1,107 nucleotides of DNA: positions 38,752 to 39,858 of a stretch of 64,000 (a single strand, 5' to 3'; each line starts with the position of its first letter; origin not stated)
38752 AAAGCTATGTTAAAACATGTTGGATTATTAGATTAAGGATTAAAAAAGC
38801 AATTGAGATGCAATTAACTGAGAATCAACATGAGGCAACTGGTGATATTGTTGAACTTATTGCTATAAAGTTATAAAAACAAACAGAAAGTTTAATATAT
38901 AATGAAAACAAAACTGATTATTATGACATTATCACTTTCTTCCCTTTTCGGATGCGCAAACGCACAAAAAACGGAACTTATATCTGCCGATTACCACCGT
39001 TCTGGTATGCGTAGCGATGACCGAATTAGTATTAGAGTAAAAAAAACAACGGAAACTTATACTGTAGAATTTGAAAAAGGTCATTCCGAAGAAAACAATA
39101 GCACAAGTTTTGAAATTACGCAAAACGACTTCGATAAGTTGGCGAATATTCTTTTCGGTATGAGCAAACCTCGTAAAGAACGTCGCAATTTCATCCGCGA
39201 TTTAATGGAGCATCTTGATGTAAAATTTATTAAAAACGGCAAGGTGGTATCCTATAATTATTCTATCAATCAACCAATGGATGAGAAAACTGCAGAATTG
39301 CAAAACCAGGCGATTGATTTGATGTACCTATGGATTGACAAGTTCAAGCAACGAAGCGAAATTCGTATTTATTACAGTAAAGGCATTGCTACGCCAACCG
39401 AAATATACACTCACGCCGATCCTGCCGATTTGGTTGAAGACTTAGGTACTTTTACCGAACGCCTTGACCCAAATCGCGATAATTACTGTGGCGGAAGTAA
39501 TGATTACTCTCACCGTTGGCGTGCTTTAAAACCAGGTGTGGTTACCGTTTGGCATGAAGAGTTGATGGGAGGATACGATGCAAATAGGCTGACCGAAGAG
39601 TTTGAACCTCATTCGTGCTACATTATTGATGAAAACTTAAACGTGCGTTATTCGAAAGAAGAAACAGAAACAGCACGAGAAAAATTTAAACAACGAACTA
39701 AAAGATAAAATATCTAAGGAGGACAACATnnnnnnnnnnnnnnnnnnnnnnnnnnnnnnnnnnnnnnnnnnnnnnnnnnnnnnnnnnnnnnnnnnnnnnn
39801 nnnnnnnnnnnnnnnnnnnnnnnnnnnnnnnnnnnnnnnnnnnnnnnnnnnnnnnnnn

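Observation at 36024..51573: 15-kb same-strand island of small lipoproteins and unknown proteins with paralog families, remnants and hairpin repeats: possible immunity/inhibitor or surface-repertoire island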

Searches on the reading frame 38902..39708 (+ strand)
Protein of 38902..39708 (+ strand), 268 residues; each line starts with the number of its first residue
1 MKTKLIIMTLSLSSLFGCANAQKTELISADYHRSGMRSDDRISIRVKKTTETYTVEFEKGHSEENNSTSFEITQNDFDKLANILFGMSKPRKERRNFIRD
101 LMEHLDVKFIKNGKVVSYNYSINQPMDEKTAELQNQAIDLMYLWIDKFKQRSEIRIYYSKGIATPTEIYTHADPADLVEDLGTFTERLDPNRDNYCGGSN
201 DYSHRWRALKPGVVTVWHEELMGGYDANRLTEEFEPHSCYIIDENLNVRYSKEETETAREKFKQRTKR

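Call 6: search_protein_families(library=pfam, max_evalue=0.01, proteins=[window:38902-39708:+])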
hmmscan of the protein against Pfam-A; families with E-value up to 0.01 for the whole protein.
window:38902-39708:+ (268 aa): 1 family
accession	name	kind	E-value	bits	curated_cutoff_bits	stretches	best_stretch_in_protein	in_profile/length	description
PF22726.1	NCAB2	-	0.0023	18.8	27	1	63-114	12-63/80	NACHT C-terminal Alpha/Beta 2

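Call 22: search_protein_families(library=ncbifam, max_evalue=0.01, proteins=[window:38902-39708:+])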
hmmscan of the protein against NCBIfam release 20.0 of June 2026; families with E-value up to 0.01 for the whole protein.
window:38902-39708:+ (268 aa): 0 families

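Call 24: find_homologous_proteins(query=window:38902-39708:+, max_evalue=0.001)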
Query window:38902-39708:+ (268 aa): 33 proteins with E <= 0.001 among 413 candidates.
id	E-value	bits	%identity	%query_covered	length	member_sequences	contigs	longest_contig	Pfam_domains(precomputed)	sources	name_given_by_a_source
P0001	5.9e-174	595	98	100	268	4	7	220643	-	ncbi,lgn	ncbi:MAG: hypothetical protein WBH98_04605 [Bacteroidales bacterium]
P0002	2.8e-135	468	77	100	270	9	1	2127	-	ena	-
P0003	9.8e-130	450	76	98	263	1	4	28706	-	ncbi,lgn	-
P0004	1.5e-125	436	74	99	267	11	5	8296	-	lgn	-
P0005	8.5e-124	430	72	100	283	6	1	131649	-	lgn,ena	-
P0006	4.2e-122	425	71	98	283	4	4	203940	-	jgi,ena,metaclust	jgi:hypothetical protein|metaclust:\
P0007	5.0e-122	424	71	100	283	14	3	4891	-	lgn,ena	-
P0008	3.8e-121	422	70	97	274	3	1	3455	-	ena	-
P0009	1.4e-120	420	72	96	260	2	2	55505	-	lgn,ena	-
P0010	2.5e-119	416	71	94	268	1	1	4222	-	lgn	-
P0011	1.1e-118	414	71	96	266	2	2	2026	-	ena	-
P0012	3.4e-113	396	66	100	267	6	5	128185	-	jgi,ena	jgi:hypothetical protein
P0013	5.0e-113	395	67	100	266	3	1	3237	-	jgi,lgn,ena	-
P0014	8.7e-113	394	68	100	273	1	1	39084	-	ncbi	-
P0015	9.4e-113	394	68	100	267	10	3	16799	-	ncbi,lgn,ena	-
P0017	2.3e-109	383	66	100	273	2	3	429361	-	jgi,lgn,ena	jgi:hypothetical protein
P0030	3.3e-56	209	43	99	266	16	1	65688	-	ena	-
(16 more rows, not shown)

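Call 25: find_encoding_contigs(protein=P0017, flank=10000, max_places=3)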
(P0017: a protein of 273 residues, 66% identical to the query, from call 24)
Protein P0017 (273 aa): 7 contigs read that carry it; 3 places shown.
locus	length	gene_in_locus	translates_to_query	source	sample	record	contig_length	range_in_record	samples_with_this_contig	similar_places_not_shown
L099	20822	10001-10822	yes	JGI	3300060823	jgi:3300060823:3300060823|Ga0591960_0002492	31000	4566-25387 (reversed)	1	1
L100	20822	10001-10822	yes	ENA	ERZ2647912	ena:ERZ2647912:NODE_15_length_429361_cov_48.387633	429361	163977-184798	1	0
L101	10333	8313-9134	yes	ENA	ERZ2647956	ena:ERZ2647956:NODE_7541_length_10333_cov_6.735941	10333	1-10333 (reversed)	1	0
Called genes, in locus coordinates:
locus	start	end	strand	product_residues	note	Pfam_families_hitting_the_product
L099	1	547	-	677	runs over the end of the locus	PF01807:Zn_ribbon_DnaG, PF08275:DNAG_N, PF01751:Toprim, PF13155:Toprim_2, PF13362:Toprim_3 (weak), PF13662:Toprim_4, PF28534:DUF8430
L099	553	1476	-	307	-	PF18174:HU-CCDC81_bac_1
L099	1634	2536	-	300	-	-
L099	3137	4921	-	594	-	PF00682:HMGL-like, PF02436:PYC_OADA, PF00364:Biotin_lipoyl (weak)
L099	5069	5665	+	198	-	PF04973:NMN_transporter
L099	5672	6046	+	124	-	PF04342:DMT_6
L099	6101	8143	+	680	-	PF14508:GH97_N, PF10566:Glyco_hydro_97, PF14509:GH97_C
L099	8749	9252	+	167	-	PF03167:UDG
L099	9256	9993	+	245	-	-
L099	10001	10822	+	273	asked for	-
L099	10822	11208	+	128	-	-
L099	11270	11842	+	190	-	-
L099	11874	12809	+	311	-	-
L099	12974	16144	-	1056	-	PF13149:Mfa_like_1 (weak)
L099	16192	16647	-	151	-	PF09912:DUF2141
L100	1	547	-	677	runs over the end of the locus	PF01807:Zn_ribbon_DnaG, PF08275:DNAG_N, PF01751:Toprim, PF13155:Toprim_2, PF13362:Toprim_3 (weak), PF13662:Toprim_4, PF28534:DUF8430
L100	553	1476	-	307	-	PF18174:HU-CCDC81_bac_1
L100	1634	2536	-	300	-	-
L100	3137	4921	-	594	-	PF00682:HMGL-like, PF02436:PYC_OADA, PF00364:Biotin_lipoyl (weak)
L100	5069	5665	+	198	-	PF04973:NMN_transporter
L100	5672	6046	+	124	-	PF04342:DMT_6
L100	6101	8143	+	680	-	PF14508:GH97_N, PF10566:Glyco_hydro_97, PF14509:GH97_C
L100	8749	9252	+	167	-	PF03167:UDG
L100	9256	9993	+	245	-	-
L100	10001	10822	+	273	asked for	-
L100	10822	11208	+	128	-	-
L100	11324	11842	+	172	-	-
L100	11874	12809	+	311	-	-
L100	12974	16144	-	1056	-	PF13149:Mfa_like_1 (weak)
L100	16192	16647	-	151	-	PF09912:DUF2141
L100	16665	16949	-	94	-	PF13601:HTH_34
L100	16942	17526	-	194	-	-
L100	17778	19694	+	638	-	PF00924:MS_channel_2nd, PF21082:MS_channel_3rd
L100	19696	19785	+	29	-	-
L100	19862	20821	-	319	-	PF17102:Stealth_CR3 (faint), PF11380:Stealth_CR2, PF17103:Stealth_CR4 (faint)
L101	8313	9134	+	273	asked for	-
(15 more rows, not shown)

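Call 26: find_encoding_contigs(protein=P0006, flank=10000, max_places=3)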
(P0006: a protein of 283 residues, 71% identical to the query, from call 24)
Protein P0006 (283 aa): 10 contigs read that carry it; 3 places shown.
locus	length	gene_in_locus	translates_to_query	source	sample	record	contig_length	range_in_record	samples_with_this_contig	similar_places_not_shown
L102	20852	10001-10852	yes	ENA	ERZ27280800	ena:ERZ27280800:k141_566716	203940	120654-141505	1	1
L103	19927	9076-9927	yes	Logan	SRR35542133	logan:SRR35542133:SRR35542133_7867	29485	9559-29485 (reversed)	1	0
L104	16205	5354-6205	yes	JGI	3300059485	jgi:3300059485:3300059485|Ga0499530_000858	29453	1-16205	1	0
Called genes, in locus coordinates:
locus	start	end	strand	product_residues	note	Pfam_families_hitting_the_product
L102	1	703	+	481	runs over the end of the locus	PF00474:SSF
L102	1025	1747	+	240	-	-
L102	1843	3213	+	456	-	PF00291:PALP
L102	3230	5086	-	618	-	PF01321:Creatinase_N, PF16189:Creatinase_N_2, PF00557:Peptidase_M24, PF16188:Peptidase_M24_C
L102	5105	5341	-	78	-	-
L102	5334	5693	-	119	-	-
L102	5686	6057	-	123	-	PF12732:YtxH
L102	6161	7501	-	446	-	PF04055:Radical_SAM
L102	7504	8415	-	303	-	PF28533:DUF8429, PF28532:DUF8428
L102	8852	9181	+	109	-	-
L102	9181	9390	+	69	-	-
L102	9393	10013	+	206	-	-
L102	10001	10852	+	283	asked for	-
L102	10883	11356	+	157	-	-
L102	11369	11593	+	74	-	PF09413:DUF2007 (weak)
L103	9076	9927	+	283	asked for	-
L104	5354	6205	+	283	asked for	-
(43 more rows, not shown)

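Call 35: predict_structure(alignment_id=A1)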
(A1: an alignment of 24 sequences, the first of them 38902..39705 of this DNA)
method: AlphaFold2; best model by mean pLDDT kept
length: 268 residues; sequences in the alignment: 24
mean_pLDDT: 85.9   pTM: 0.77
mean pLDDT of the five models: 85.9, 85.2, 84.9, 84.8, 84.3
residues with pLDDT >= 90: 172; 70-90: 55; 50-70: 20; < 50: 21
segments of 3 or more residues with pLDDT < 50: 1-21
pLDDT, mean of each block of 10 residues (from residue 1): 39 39 84 87 92 91 72 96 96 83 94 93 93 96 93 92 83 96 79 64 94 97 89 96 97 97 86
secondary structure, 60 per line:
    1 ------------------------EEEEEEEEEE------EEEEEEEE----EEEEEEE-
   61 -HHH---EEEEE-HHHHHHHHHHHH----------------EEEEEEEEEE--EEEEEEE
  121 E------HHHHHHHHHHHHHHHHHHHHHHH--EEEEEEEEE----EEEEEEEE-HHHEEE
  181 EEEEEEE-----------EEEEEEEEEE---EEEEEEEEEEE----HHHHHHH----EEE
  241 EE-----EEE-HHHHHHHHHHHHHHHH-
elements in order: E25-34 E41-48 E53-59 E68-72 H74-85 E102-111 E114-121 H128-150 E153-161 E166-173 E178-187 E199-208 E212-222 H227-233 E238-242 E248-250 H252-267

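Call 37: fold_search(model_id=the predicted structure, library=pdb)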
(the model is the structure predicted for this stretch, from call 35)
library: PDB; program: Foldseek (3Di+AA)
matches with E <= 10: 1170; with E <= 0.001: 2
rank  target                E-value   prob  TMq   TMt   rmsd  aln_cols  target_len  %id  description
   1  3d2u_E                3.9e-04  0.87  0.17  0.16  17.6       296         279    6  Structure of UL18, a Peptide-Binding Viral MHC Mimic, Bound to a Host Inhibitory Receptor (released 2008-07-08)
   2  3pqy_F                7.4e-04  0.89  0.19  0.19  17.0       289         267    9  Crystal Structure of 6218 TCR in complex with the H2Db-PA224 (released 2011-05-18)
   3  3d2u_A                1.2e-03  0.85  0.18  0.17  19.1       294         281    7  Structure of UL18, a Peptide-Binding Viral MHC Mimic, Bound to a Host Inhibitory Receptor (released 2008-07-08)
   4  8tqa_A                1.3e-03  0.84  0.19  0.19  17.1       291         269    8  Crystal structure of Fab.28.14.8 in complex with MHC-I (H2-Db) (released 2024-03-20)
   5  8sos_E                1.3e-03  0.82  0.19  0.19  17.1       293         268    8  Human CD1d presenting sphingomyelin C24:1 in complex with VHH nanobody 1D17 (released 2023-12-13)
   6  5w1v_F                1.5e-03  0.82  0.20  0.19  17.5       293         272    9  Structure of the HLA-E-VMAPRTLIL/GF4 TCR complex (released 2017-10-04)
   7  7p49_E                2.1e-03  0.33  0.14  0.14  17.6       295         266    8  HLA-E*01:03 in complex with Mtb14 (released 2022-06-22)
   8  6ile_A                2.2e-03  0.85  0.20  0.19  17.3       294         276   10  CRYSTAL STRUCTURE OF A MUTANT PTAL-N*01:01 FOR 2.9 ANGSTROM, 52M 53D 54L DELETED (released 2019-07-24)
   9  3ex7_E                2.4e-03  1.00  0.29  0.48   5.6       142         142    7  The crystal structure of EJC in its transition state (released 2008-12-09)
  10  6ojp_A                2.4e-03  0.75  0.19  0.19  16.1       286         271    9  Structure of glycolipid alpha-GSA[8,6P] in complex with mouse CD1d (released 2019-08-21)
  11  2zol_A                2.4e-03  0.69  0.18  0.19  16.5       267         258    9  Crystal structure of H-2Db in complex with the W513S variant of JHMV epitope S510 (released 2008-06-10)
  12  6v7z_A                2.7e-03  0.69  0.20  0.19  17.0       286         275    7  Human CD1d presenting alpha-Galactosylceramide in complex with VHH nanobody 1D22 (released 2020-09-16)
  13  7r80_C                2.9e-03  0.47  0.16  0.16  16.6       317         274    9  Crystal structure of C3 TCR complex with QW9-bound HLA-B*5301 (released 2022-06-29)
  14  2fwo_A                3.7e-03  0.51  0.17  0.16  17.5       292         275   10  MHC Class I H-2Kd heavy chain in complex with beta-2microglobulin and peptide derived from influenza nucleoprotein (released 2006-02-21)
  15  6bj3_A                3.9e-03  0.75  0.20  0.19  17.2       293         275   10  TCR55 in complex with HIV(Pol448-456)/HLA-B35 (released 2018-07-25)
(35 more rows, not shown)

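Call 38: search_protein_families(library=pfam, alignment_id=A1, max_evalue=1)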
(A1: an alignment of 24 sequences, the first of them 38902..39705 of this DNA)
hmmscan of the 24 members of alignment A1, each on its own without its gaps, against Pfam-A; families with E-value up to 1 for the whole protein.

A. member 1, window:38902-39705:+ (268 aa): 2 families
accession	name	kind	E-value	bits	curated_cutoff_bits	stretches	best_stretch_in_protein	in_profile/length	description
PF22726.1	NCAB2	-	0.0023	18.8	27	1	63-114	12-63/80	NACHT C-terminal Alpha/Beta 2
PF11213.13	DUF3006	-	0.022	15.4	32.3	0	228-268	26-65/67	Protein of unknown function (DUF3006)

B. families by the number of members that match (of 24 scanned): 23 families
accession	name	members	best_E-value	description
PF22726.1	NCAB2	3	0.0012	NACHT C-terminal Alpha/Beta 2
PF11213.13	DUF3006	3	0.022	Protein of unknown function (DUF3006)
PF05587.19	Anth_Ig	2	0.015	Anthrax receptor extracellular domain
PF20890.2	Dbr1_C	2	0.016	Dbr1, C-terminal domain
PF24200.1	DUF7425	1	0.0046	Domain of unknown function (DUF7425)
PF06998.16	DUF1307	1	0.0078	Protein of unknown function (DUF1307)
PF25590.1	DUF7936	1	0.021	Domain of unknown function (DUF7936)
PF21186.2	DUF6852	1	0.021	Domain of unknown function (DUF6852)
PF19292.4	KPBB_C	1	0.03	Phosphorylase b kinase C-terminal domain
PF23221.1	HEAT_MROH2B_1st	1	0.031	MROH2B-like, HEAT repeats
PF01923.23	Cob_adeno_trans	1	0.042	Cobalamin adenosyltransferase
PF00657.28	Lipase_GDSL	1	0.051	GDSL-like Lipase/Acylhydrolase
PF13527.13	Acetyltransf_9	1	0.072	Acetyltransferase (GNAT) domain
PF15645.12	Tox-PLDMTX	1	0.093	Dermonecrotoxin of the Papain-like fold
PF09394.16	Inhibitor_I42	1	0.13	Chagasin family peptidase inhibitor I42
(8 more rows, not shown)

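Call 39: search_solved_structures(query=A1, max_evalue=10)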
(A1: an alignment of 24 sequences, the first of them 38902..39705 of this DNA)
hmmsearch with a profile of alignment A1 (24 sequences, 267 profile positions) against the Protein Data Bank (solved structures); distinct sequences matched with E-value up to 10: 0.

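Call 40: find_encoding_contigs(protein=P0005, flank=10000, max_places=2)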
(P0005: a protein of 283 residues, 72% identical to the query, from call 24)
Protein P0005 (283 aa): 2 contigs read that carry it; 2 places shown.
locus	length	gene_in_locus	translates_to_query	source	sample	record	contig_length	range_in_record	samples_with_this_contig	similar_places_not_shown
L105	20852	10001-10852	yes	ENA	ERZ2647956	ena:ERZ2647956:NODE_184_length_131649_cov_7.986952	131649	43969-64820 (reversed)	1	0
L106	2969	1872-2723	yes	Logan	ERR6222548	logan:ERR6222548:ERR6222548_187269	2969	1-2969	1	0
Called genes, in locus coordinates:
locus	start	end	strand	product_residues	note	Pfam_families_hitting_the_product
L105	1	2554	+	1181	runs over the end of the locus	PF17132:Glyco_hydro_106, PF07470:Glyco_hydro_88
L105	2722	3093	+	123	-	PF12732:YtxH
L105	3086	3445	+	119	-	-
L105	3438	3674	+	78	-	-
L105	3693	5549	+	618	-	PF01321:Creatinase_N, PF16189:Creatinase_N_2, PF00557:Peptidase_M24, PF16188:Peptidase_M24_C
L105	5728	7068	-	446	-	PF04055:Radical_SAM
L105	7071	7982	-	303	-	PF28533:DUF8429, PF28532:DUF8428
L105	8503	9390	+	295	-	-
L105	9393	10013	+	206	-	-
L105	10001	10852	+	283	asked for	-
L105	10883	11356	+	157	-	-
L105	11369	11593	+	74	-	PF09413:DUF2007 (weak)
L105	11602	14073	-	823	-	-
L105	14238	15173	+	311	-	PF14559:TPR_19 (faint), PF00515:TPR_1 (faint), PF07719:TPR_2 (faint), PF13424:TPR_12 (faint), PF13181:TPR_8 (faint), PF12895:ANAPC3 (faint)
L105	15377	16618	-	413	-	-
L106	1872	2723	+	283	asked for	-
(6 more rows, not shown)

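Call 41: find_encoding_contigs(protein=P0030, flank=10000, max_places=2)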
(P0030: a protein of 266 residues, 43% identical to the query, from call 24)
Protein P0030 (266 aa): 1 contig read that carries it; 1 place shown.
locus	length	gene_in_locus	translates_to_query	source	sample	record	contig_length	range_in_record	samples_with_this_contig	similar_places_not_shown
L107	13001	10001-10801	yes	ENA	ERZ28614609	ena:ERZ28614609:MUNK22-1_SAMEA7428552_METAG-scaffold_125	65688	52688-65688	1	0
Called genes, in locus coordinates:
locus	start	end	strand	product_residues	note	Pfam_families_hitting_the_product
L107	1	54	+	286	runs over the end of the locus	-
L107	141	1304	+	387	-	-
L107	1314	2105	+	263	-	-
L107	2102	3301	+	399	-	-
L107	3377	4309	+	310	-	-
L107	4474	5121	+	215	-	PF08239:SH3_3 (faint)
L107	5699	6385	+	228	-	-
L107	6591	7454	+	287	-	-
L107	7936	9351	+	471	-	-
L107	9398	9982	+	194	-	-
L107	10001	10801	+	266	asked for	-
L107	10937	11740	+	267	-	PF13739:PdaC (weak), PF11738:DUF3298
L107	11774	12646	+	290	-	-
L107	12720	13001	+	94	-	?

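Call 60: search_protein_representatives(alignment_id=A1)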
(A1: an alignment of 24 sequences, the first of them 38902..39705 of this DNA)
Query: 24 sequences, 267 profile positions. Proteins with E-value up to 0.001 (for the whole library): 26; up to 1e-10: 21; up to 1e-30: 11. The best 26 are listed.
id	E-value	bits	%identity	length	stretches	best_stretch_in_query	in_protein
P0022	2.8e-125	433.4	-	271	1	2-266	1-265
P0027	7.7e-111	386.0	-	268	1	1-266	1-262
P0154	3.0e-81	289.0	-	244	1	8-250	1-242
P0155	2.1e-77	276.4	-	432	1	1-252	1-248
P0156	3.7e-70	252.6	-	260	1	1-266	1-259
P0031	7.1e-66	238.6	-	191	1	67-254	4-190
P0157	1.1e-43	165.8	-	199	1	22-166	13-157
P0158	1.0e-35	139.7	-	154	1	1-153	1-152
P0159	1.8e-34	135.6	-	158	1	1-147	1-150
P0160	8.9e-34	133.4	-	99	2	193-265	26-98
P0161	5.0e-33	130.9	-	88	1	167-253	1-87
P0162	9.4e-23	97.2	-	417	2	152-253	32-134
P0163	1.7e-21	93.1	-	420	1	142-254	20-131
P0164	1.2e-20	90.3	-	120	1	30-147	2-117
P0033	2.2e-18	82.9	-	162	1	21-122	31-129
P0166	4.4e-18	81.9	-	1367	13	127-164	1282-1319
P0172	5.9e-08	48.7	-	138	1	151-249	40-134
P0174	5.3e-06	42.3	-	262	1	152-249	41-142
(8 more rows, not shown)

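Call 61: search_protein_families(library=pfam, max_evalue=0.01, proteins=[P0155, P0162, P0163, P0172, P0174, P0166, P0157])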
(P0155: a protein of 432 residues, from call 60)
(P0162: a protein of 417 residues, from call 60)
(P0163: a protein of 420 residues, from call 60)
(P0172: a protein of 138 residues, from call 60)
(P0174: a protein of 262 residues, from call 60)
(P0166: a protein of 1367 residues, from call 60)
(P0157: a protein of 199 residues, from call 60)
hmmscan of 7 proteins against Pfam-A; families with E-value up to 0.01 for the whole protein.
P0155 (432 aa): 0 families

P0162 (417 aa): 0 families

P0163 (420 aa): 0 families

P0172 (138 aa): 1 family
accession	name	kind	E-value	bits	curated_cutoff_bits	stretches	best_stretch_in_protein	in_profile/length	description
PF11346.13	DUF3149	-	0.0031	17.5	23.2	1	11-32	16-37/40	Protein of unknown function (DUF3149)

P0174 (262 aa): 0 families

P0166 (1367 aa): 20 families
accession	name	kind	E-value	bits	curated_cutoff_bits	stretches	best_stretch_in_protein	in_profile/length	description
PF24575.1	TPR_Slam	-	6.8e-28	97.6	35.2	2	810-879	28-93/104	Surface lipoprotein assembly modifier, N-terminal TPR repeats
PF13428.12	TPR_14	-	7.8e-26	88.4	23.5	0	853-875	21-43/44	Tetratricopeptide repeat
PF13289.12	SIR2_2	-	5.5e-25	88.6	24.5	1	128-267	3-138/141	SIR2-like domain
PF14561.12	TPR_20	-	6.8e-19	68.4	25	0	1291-1338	6-51/90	Tetratricopeptide repeat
PF23914.1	TPR_CcmH_CycH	-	1.1e-16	61.5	42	0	1223-1282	80-136/158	Cytochrome c-type biogenesis protein H TPR domain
PF14559.12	TPR_19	-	1.6e-16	60.8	25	0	1292-1352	10-64/68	Tetratricopeptide repeat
PF21259.3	Rgg_C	-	1.9e-14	54.2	27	0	1280-1340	108-169/182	HTH-type transcriptional regulator Rgg, C-terminal domain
PF20512.3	PMI_typeI_hel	-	2.3e-13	50.9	23.4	0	1312-1347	43-80/88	Phosphomannose isomerase type I, helical insertion domain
PF08899.16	DUF1844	-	6.1e-12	45.9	27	0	762-781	30-49/76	Domain of unknown function (DUF1844)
PF00964.22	Elicitin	-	1.6e-09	38.1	25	0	757-790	10-43/88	Elicitin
PF14300.12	DMP19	-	1.8e-09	38.6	25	0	847-892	47-93/112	DMP19-like protein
PF17928.6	TetR_C_22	-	6.3e-09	36.6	26.4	0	1227-1263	72-108/113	Tetracyclin repressor-like, C-terminal domain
PF25199.1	nSTAND_NTPase5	-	1.2e-08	35.4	34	1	332-432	30-135/145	Novel STAND NTPase 5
PF16549.10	T2SSS_2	-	2.7e-08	34.3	25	0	915-974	36-97/104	Type II secretion system (T2SS) pilotin, S protein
PF17810.6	Arg_decarb_HB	-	5.1e-08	33.5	23.3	0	1054-1081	22-49/84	Arginine decarboxylase helical bundle domain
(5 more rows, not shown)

P0157 (199 aa): 0 families

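Call 83: search_protein_families(library=padloc, max_evalue=0.001, proteins=[window:38902-39708:+])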
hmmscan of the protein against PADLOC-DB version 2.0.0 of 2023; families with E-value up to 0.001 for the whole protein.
window:38902-39708:+ (268 aa): 0 families
